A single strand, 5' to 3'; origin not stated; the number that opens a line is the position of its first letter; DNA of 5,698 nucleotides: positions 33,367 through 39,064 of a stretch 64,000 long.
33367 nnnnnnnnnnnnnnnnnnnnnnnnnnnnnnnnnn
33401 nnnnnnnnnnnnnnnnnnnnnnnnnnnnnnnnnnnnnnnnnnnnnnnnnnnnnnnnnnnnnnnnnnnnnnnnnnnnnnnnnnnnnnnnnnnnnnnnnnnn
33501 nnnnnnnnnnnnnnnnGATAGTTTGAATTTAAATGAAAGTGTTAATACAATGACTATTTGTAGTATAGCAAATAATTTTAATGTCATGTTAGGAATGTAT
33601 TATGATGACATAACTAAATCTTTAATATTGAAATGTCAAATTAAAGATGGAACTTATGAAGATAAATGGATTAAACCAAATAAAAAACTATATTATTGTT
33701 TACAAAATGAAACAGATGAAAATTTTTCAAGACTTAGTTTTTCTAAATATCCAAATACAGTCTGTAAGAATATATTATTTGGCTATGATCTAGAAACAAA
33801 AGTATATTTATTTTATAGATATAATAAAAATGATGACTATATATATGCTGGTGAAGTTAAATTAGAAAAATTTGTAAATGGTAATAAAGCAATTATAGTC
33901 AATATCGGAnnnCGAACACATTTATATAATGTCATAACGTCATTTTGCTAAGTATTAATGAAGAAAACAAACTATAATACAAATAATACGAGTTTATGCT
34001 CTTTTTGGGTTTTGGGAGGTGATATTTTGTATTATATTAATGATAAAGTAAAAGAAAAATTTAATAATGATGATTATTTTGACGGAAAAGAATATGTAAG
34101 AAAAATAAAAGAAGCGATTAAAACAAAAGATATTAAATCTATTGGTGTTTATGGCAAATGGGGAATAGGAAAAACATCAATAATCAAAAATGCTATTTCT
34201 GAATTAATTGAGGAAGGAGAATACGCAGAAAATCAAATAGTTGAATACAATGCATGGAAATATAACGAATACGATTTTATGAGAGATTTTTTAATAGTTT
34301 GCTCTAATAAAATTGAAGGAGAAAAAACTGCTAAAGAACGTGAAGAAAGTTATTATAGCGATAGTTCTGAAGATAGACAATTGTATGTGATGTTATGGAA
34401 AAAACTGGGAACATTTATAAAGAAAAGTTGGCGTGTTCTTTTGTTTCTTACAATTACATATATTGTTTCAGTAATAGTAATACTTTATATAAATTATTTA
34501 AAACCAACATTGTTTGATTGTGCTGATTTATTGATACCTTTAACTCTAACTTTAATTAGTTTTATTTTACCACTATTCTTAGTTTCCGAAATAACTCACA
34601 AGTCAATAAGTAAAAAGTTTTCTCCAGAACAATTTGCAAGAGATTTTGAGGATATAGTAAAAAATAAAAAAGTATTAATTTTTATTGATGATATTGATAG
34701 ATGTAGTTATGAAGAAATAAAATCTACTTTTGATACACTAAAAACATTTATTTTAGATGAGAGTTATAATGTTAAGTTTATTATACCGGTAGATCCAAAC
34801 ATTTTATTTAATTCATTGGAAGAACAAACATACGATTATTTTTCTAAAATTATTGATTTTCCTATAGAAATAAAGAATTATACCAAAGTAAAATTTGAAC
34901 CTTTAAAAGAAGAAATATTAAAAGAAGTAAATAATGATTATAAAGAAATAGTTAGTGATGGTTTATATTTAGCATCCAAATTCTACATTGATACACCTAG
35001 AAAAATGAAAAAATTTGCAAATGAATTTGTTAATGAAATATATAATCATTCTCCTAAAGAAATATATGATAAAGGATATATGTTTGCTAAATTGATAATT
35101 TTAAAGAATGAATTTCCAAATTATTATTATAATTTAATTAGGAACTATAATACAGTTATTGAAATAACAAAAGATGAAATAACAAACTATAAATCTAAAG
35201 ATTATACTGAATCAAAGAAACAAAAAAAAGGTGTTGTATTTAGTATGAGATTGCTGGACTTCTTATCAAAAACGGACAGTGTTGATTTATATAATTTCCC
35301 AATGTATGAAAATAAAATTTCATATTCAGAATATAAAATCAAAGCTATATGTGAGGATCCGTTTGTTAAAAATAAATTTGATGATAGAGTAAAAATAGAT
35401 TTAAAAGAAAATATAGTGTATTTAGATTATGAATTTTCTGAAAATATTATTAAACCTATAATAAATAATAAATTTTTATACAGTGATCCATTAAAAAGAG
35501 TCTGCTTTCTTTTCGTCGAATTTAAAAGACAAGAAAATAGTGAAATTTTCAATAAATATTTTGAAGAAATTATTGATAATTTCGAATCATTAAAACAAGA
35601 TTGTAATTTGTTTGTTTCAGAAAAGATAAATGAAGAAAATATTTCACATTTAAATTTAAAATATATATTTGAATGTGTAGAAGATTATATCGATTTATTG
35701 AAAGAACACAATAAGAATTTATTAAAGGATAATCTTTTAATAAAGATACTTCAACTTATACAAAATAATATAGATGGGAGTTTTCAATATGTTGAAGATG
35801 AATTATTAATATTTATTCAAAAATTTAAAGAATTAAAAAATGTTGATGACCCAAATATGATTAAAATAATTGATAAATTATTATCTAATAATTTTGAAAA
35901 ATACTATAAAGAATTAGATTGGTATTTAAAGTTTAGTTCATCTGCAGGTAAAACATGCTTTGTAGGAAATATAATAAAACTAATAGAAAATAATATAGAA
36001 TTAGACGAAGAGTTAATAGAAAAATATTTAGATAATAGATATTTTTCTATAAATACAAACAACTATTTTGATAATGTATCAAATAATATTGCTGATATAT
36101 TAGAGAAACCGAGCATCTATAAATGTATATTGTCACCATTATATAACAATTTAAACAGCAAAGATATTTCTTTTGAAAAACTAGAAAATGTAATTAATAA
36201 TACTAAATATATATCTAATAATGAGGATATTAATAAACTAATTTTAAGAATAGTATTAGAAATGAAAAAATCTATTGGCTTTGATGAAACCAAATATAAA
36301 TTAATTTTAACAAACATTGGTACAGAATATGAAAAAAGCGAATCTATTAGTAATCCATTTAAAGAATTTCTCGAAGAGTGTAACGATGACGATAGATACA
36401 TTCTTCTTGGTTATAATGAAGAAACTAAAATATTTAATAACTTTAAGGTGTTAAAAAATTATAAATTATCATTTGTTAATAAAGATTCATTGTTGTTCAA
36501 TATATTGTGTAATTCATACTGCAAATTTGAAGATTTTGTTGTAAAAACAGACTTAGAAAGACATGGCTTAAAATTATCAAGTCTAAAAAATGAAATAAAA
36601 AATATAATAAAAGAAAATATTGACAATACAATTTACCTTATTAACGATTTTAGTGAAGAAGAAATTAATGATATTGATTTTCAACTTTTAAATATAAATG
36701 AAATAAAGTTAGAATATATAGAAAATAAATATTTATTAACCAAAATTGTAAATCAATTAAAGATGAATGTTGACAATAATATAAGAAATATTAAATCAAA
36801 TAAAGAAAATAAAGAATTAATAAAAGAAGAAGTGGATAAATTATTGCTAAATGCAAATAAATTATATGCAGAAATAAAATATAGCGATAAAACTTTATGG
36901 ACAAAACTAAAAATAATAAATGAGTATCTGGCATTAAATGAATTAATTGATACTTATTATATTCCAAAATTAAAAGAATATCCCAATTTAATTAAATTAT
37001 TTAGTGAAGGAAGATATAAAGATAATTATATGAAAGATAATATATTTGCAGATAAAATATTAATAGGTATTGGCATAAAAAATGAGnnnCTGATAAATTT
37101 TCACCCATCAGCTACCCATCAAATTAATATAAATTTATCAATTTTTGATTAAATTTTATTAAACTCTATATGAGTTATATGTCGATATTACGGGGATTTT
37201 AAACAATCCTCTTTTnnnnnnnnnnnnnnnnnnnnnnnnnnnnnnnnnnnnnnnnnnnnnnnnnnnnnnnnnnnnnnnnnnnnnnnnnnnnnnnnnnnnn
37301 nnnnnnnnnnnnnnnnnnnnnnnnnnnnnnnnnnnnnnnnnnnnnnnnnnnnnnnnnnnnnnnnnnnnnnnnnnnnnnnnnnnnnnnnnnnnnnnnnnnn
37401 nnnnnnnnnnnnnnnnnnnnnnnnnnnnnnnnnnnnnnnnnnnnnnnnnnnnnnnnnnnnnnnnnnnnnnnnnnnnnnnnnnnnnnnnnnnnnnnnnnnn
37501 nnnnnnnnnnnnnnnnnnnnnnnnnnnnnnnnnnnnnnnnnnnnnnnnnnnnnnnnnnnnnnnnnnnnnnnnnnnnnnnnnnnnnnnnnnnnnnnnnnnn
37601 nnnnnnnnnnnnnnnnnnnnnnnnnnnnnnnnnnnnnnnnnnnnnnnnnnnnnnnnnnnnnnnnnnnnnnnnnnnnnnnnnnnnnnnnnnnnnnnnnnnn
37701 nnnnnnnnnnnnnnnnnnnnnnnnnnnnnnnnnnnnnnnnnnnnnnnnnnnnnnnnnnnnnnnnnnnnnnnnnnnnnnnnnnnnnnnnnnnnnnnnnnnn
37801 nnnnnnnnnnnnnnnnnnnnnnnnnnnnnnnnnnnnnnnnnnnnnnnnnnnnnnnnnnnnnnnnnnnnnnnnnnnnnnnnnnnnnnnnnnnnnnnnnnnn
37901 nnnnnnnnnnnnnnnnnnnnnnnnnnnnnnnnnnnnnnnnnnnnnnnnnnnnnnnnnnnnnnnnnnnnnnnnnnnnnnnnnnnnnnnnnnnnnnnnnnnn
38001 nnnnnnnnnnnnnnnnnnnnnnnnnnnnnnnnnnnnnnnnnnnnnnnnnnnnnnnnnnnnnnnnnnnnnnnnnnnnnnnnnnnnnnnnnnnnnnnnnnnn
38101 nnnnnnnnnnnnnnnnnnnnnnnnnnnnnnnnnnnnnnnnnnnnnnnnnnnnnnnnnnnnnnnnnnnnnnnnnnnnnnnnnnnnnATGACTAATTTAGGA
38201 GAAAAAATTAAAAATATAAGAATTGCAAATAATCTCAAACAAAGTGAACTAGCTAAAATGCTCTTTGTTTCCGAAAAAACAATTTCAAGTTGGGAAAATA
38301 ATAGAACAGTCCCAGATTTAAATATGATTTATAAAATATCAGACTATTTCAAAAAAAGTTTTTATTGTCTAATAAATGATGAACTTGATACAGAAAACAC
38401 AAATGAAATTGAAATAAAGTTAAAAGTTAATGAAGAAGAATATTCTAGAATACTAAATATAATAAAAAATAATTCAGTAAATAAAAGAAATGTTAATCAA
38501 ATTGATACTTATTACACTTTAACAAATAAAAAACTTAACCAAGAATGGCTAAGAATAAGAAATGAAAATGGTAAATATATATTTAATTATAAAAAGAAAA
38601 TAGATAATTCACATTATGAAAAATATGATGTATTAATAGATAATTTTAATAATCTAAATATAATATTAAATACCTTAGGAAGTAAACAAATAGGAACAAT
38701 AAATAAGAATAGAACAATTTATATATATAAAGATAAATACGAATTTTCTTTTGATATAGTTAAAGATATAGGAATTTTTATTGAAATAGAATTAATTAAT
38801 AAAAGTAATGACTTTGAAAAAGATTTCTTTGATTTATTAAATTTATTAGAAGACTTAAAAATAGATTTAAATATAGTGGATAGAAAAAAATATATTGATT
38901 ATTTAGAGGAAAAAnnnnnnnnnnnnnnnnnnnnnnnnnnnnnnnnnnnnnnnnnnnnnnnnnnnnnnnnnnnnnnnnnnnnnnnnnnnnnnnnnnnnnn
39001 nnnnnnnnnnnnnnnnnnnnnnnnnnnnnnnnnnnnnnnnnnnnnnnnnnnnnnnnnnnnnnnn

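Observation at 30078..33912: Self-promoted operon: small protein + GHKL ATPase + HhH/PC4-like ssDNA binder, candidate undescribed defence system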

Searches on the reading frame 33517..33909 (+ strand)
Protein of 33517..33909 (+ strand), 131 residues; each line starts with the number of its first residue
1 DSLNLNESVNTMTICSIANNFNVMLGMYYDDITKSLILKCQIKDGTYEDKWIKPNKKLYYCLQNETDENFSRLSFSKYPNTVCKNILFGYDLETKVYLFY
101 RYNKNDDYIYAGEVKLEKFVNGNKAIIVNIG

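Call 85: find_homologous_proteins(query=A7, max_evalue=0.01)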
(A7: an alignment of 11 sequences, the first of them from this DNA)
Query A7 (11 sequences) (131 aa, profile of the alignment): 24 proteins with E <= 0.01 among 705 candidates.
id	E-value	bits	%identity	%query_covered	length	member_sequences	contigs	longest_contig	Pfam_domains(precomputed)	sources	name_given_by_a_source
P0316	3.4e-56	207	99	100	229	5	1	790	-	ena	-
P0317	4.9e-53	196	99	92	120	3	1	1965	-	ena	-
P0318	8.5e-53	196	87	100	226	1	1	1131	-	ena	-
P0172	3.1e-51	191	48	98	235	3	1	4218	-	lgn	-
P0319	1.5e-47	179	45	98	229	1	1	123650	-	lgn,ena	-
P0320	3.4e-46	174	43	98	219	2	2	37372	-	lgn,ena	-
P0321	4.1e-46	174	47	98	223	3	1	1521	-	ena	-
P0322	2.6e-45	171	45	92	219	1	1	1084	-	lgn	-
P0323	4.1e-45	171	40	98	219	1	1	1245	-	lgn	-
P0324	5.7e-45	170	40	98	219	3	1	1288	-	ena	-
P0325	3.3e-44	168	47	98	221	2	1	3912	-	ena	-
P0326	4.0e-44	168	45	92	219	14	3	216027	-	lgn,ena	-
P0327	6.7e-44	167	43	98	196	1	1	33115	-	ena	-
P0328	1.5e-43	166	45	92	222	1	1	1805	-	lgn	-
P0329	1.8e-43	166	43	98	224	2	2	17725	-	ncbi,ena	-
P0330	2.7e-43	165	45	98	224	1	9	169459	-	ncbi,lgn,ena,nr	ncbi:MAG: hypothetical protein IJK66_05105 [Bacilli bacterium]|nr:hypothetical protein [Bacilli bact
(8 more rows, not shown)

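Call 86: find_encoding_contigs(protein=P0330, flank=8000, max_places=2)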
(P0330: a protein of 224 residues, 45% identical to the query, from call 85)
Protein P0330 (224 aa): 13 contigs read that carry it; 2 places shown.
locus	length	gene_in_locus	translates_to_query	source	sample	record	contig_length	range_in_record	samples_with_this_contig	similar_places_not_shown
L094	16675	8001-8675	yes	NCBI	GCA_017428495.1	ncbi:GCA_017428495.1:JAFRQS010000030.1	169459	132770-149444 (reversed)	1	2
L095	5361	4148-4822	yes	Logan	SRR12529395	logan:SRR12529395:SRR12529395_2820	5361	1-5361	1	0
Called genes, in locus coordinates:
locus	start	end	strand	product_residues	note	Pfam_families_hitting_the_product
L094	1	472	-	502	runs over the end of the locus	PF00860:Xan_ur_permease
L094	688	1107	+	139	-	-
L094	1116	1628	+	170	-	PF00156:Pribosyltran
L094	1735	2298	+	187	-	PF20296:MTaX1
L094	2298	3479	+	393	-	PF00145:DNA_methylase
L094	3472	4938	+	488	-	PF13589:HATPase_c_3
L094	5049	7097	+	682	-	PF10593:Z1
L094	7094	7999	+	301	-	PF14390:DUF4420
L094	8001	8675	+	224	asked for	-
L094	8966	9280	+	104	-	PF12643:MazG-like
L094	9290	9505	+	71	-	-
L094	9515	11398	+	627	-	PF04851:ResIII (faint), PF13245:AAA_19 (faint), PF09848:SLFN-g3_helicase, PF13401:AAA_22 (weak)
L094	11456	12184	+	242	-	-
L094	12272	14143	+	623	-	-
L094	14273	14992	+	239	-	PF22945:LEM-3_GIY-YIG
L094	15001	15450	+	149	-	-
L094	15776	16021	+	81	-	-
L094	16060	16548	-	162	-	PF03466:LysR_substrate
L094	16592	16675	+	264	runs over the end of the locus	PF14808:TMEM164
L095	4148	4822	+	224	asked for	-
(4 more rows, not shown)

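Call 87: find_encoding_contigs(protein=P0326, flank=8000, max_places=2)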
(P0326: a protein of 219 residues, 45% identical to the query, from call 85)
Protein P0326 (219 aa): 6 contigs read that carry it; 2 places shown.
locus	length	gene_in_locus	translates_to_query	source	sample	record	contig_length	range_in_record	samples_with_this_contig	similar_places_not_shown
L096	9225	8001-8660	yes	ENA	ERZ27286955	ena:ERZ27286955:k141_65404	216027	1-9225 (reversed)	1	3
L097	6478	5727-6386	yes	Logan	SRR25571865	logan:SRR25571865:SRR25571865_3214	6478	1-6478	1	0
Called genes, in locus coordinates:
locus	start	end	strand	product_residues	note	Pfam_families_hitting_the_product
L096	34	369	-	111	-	PF00719:Pyrophosphatase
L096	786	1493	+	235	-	-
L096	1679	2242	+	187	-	PF20296:MTaX1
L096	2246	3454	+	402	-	PF00145:DNA_methylase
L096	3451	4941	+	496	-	PF13589:HATPase_c_3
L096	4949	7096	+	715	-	PF10593:Z1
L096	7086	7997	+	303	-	PF14390:DUF4420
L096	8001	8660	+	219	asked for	-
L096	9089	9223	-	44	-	?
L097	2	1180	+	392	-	?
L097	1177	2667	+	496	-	PF13589:HATPase_c_3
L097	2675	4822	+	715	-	PF10593:Z1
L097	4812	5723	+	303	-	PF14390:DUF4420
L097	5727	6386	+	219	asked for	-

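Call 88: search_protein_families(library=padloc, proteins=[L094:1735-2295:+, L094:2298-3476:+, L094:3472-4935:+, L094:5049-7094:+, L094:7094-7996:+, L094:8001-8672:+], max_evalue=0.01)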
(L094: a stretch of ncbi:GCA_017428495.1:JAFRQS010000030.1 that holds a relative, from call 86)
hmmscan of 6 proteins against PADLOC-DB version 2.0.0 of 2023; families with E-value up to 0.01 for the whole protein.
L094:1735-2295:+ (187 aa): 0 families

L094:2298-3476:+ (393 aa): 62 families (the best 25 are shown)
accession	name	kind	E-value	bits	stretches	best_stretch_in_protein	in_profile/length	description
PDLC00034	DruM2|DruM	-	8.3e-112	372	1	3-390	6-431/457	DNA cytosine methylase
PDLC03272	MTase_II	-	2.6e-94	314.7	1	2-390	72-393/407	Type II methyltransferase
PDLC03361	MTase_II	-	4.3e-69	231.5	2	3-213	85-328/455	Type II methyltransferase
PDLC03220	MTase_II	-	1.4e-67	226.5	2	3-173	10-191/525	Type II methyltransferase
PDLC02653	DrmMII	-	6.2e-61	204.2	2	1-219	1-217/333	DrmMII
PDLC03378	MTase_II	-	1.1e-58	197.2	1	4-389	2-332/344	Type II methyltransferase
PDLC03217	MTase_II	-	9.8e-58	194.2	2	3-219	383-596/703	Type II methyltransferase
PDLC03234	MTase_II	-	7.9e-50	168.2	1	1-388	1-367/375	Type II methyltransferase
PDLC03242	MTase_II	-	1.1e-44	151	1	4-208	100-296/409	Type II methyltransferase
PDLC03326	MTase_II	-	1.5e-44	150.9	1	3-373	3-362/412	Type II methyltransferase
PDLC03716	oMTase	-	2e-42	143.5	1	2-212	36-240/349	orphan methyltransferase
PDLC00026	DruM2|DruM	-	2.7e-40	136.9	1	2-382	2-313/336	DNA cytosine methylase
PDLC03269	MTase_II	-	5.6e-40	135.7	2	3-197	2-191/437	Type II methyltransferase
PDLC03734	oMTase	-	1.2e-39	134.6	2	4-179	3-180/444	orphan methyltransferase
PDLC03733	oMTase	-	1.3e-39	134.3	2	4-178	90-299/476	orphan methyltransferase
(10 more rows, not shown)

L094:3472-4935:+ (488 aa): 0 families

L094:5049-7094:+ (682 aa): 2 families
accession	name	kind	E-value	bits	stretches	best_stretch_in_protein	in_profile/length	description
PDLC03202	Helicase_II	-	1.1e-50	170.6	1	8-531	15-504/621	Type II helicase domain protein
PDLC02205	MzaC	-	9.7e-32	107.8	2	246-457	433-651/952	-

L094:7094-7996:+ (301 aa): 0 families

L094:8001-8672:+ (224 aa): 0 families
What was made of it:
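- On Mza defence system: The related L094 operon does hit MzaC (call 88).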

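Call 95: search_solved_structures(query=A7, max_evalue=10, show_alignments=2)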
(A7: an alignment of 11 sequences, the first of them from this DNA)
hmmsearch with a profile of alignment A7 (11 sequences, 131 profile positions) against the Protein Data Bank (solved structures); distinct sequences matched with E-value up to 10: 1.
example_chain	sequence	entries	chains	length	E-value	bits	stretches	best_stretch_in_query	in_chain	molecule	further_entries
2gsb_A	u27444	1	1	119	0.11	15.7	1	5-48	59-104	Ras GTPase-activating protein 1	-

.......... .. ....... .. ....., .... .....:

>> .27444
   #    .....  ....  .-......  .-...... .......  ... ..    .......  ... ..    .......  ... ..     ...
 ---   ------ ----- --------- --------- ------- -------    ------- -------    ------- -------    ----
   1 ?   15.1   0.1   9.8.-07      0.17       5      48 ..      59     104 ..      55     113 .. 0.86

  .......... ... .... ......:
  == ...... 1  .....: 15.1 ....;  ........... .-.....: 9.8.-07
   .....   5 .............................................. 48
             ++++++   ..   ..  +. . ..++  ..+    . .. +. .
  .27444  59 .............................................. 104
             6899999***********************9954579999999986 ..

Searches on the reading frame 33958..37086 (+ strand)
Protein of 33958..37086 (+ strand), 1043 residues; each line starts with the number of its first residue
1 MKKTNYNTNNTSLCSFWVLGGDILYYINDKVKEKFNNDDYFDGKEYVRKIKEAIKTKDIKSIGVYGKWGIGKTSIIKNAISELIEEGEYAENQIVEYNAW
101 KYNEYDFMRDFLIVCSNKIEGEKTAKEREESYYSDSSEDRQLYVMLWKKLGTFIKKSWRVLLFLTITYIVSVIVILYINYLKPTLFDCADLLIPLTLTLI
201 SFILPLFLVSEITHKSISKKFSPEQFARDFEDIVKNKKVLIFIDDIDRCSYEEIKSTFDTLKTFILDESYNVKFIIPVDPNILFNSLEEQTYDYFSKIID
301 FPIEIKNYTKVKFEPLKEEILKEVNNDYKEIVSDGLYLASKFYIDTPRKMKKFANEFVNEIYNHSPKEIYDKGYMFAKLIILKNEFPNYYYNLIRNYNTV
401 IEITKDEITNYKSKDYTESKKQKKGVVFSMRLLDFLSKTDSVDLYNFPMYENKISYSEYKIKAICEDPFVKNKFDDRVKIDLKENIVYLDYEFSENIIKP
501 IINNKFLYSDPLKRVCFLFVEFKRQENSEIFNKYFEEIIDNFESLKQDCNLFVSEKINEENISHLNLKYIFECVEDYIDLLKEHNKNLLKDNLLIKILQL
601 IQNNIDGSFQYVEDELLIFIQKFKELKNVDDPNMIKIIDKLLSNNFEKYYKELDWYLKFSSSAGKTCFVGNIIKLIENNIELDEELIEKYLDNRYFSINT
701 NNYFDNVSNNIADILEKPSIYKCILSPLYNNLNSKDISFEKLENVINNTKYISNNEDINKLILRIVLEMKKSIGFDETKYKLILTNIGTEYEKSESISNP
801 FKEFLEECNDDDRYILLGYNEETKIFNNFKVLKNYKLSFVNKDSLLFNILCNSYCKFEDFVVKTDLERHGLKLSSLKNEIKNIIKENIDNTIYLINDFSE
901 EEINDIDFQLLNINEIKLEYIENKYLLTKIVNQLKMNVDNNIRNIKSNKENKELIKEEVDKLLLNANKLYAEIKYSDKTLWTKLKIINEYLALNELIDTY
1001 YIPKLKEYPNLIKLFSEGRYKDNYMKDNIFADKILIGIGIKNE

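Call 3: search_protein_families(library=pfam, proteins=[window:33958-37086:+], max_evalue=0.01)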
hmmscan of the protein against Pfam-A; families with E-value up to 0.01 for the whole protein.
window:33958-37086:+ (1043 aa): 3 families
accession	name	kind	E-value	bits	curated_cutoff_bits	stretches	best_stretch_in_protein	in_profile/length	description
PF07693.20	KAP_NTPase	-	1.9e-29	103.3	20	1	46-358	4-287/293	KAP family P-loop domain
PF00004.35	AAA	-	0.0016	19.3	21.2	0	222-275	42-105/131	ATPase family associated with various cellular activities (AAA)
PF00931.28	NB-ARC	-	0.0022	17.8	23.5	0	46-85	4-44/248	NB-ARC domain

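Call 4: search_protein_families(library=padloc, proteins=[window:33958-37086:+], max_evalue=0.01)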
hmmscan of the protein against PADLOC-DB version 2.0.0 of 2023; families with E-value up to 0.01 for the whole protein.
window:33958-37086:+ (1043 aa): 2 families
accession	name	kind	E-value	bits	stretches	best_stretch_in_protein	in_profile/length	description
PDLC02209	QatA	-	9.2e-08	29.1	1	60-280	34-243/646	-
PDLC02361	PifA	-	2.1e-06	24.6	1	56-128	37-106/720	PifA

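Call 6: search_protein_families(library=ncbifam, proteins=[window:33958-37086:+], max_evalue=1)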
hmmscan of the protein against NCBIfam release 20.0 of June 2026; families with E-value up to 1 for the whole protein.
window:33958-37086:+ (1043 aa): 2 families
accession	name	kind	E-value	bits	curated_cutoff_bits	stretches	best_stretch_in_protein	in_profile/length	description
NF041923.1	QatA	equivalog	3.1e-09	36.1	600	2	59-107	33-78/628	Qat anti-phage system ATPase QatA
TIGR02928.1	TIGR02928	subfamily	0.00012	21.1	181.3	1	44-112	25-92/366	orc1/cdc6 family replication initiation protein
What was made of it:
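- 33958..37089 (+): KAP-family P-loop NTPase, 1043 aa. Same strand, 45 nt downstream, with no terminator in between. A neighbour, not a conserved part of the system. Pfam KAP_NTPase 1.9e-29; weak QatA hit (calls 3, 4, 6).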

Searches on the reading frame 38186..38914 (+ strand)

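Call 104: search_protein_families(library=pfam, proteins=[window:38186-38914:+], max_evalue=0.001)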
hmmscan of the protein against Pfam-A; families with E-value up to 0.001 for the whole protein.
window:38186-38914:+ (243 aa): 5 families
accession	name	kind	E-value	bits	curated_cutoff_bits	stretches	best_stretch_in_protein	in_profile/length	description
PF01928.26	CYTH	-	1.5e-20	74.2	23.2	1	74-227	3-170/179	CYTH domain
PF01381.28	HTH_3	-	3.5e-12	46.6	23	1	8-59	1-52/55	Helix-turn-helix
PF12844.13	HTH_19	-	6.9e-10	39.1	30.2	1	5-57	1-53/64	Helix-turn-helix domain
PF13443.12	HTH_26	-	0.00011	22.9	22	1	7-56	1-51/63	Cro/C1-type HTH DNA-binding domain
PF13560.12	HTH_31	-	0.0009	19.9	27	0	4-48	2-47/64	Helix-turn-helix domain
